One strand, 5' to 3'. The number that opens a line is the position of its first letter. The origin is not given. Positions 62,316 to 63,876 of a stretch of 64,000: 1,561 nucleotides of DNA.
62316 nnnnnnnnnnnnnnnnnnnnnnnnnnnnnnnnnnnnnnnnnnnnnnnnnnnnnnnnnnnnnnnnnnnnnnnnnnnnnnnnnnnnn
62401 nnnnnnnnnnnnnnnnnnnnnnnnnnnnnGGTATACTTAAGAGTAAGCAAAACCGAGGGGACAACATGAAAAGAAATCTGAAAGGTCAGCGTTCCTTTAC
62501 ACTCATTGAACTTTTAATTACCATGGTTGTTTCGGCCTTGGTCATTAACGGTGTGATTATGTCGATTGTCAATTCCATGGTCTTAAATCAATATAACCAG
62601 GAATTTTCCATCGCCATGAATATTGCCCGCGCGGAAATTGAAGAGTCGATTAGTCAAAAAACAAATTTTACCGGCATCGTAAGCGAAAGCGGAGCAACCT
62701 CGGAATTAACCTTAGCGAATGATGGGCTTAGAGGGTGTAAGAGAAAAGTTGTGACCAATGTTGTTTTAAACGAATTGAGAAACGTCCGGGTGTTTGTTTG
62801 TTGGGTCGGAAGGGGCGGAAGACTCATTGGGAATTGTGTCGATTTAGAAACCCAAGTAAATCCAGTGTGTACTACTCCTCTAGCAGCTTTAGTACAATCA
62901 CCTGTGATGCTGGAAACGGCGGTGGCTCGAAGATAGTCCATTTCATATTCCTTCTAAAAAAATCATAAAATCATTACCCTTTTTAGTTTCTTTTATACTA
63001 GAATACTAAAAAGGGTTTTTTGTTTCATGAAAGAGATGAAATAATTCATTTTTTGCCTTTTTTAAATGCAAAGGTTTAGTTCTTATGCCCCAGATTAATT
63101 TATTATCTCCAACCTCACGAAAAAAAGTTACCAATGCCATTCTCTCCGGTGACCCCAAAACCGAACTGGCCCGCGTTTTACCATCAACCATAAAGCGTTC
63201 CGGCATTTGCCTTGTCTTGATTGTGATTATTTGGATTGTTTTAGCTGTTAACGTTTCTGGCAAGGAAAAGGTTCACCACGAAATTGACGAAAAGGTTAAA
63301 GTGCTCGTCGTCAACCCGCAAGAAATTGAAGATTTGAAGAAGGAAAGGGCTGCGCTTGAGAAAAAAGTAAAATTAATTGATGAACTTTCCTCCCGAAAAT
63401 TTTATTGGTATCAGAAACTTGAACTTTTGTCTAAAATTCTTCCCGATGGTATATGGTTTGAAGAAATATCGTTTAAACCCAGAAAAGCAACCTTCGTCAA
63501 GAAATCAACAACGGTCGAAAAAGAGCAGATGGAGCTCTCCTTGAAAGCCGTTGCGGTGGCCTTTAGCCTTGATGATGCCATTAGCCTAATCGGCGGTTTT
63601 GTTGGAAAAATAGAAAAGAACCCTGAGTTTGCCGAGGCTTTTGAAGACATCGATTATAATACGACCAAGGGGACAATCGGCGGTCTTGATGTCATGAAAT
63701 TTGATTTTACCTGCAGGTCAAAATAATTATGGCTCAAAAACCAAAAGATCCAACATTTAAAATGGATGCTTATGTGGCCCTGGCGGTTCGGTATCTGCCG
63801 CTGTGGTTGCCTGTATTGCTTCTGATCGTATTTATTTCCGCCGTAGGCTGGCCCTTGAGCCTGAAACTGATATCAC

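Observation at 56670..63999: Type IV pilus locus with two tandem PilB/GspE assembly ATPases bracketed by two standalone MshEN-domain proteins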

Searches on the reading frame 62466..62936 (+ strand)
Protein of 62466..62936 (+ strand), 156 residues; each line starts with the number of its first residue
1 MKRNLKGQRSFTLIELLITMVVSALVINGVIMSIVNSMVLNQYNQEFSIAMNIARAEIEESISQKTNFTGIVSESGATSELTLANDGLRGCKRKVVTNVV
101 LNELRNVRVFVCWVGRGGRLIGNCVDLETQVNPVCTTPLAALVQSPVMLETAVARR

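Call 3: search_protein_families(library=pfam, proteins=[window:62466-62936:+], max_evalue=0.01)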
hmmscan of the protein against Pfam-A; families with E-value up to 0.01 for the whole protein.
window:62466-62936:+ (156 aa): 1 family
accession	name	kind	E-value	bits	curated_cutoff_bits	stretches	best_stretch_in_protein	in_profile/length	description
PF07963.17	N_methyl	-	9.4e-06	25.4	21.2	1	6-27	2-23/27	Prokaryotic N-terminal methylation motif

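Call 4: search_protein_families(library=ncbifam, proteins=[window:62466-62936:+], max_evalue=0.01)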
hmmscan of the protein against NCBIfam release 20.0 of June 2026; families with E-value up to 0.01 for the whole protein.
window:62466-62936:+ (156 aa): 5 families
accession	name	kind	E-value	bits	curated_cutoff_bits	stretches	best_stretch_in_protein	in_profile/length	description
TIGR01707.1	gspI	equivalog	0.0013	19.2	44.35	1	11-64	2-55/101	type II secretion system minor pseudopilin GspI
NF041013.1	T4P_ComGE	equivalog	0.0013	18.8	49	1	8-69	3-65/83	competence type IV pilus minor pilin ComGE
NF038304.1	EPS_HpsC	equivalog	0.0014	18.3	200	1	6-39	18-51/318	hormogonium polysaccharide secretion pseudopilin HpsC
TIGR01708.2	typeII_sec_gspH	equivalog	0.0044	17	80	1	8-56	1-52/169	type II secretion system minor pseudopilin GspH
TIGR02532.1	IV_pilin_GFxxxE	domain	0.005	16.7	16.3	1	11-27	4-20/24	prepilin-type N-terminal cleavage/methylation domain-containing protein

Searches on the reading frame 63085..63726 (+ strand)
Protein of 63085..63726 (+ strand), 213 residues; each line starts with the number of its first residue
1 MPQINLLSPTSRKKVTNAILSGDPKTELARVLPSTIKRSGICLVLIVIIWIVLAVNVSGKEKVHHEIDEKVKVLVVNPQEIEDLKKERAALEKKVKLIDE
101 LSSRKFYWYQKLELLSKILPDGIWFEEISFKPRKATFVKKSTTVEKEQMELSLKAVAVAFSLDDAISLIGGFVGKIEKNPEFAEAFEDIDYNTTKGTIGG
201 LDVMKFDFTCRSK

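Call 3: search_protein_families(library=pfam, proteins=[window:63085-63726:+], max_evalue=0.01)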
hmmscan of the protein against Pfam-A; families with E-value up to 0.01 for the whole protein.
window:63085-63726:+ (213 aa): 0 families

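Call 4: search_protein_families(library=ncbifam, proteins=[window:63085-63726:+], max_evalue=0.01)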
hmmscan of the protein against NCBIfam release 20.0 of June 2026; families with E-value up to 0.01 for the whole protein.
window:63085-63726:+ (213 aa): 1 family
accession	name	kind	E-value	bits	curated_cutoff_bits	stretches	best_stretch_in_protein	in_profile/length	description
NF045709.1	Amuc_1101_fam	equivalog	0.00039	19.4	650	1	29-147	371-491/608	Amuc_1101 family PilM-like pilus complex protein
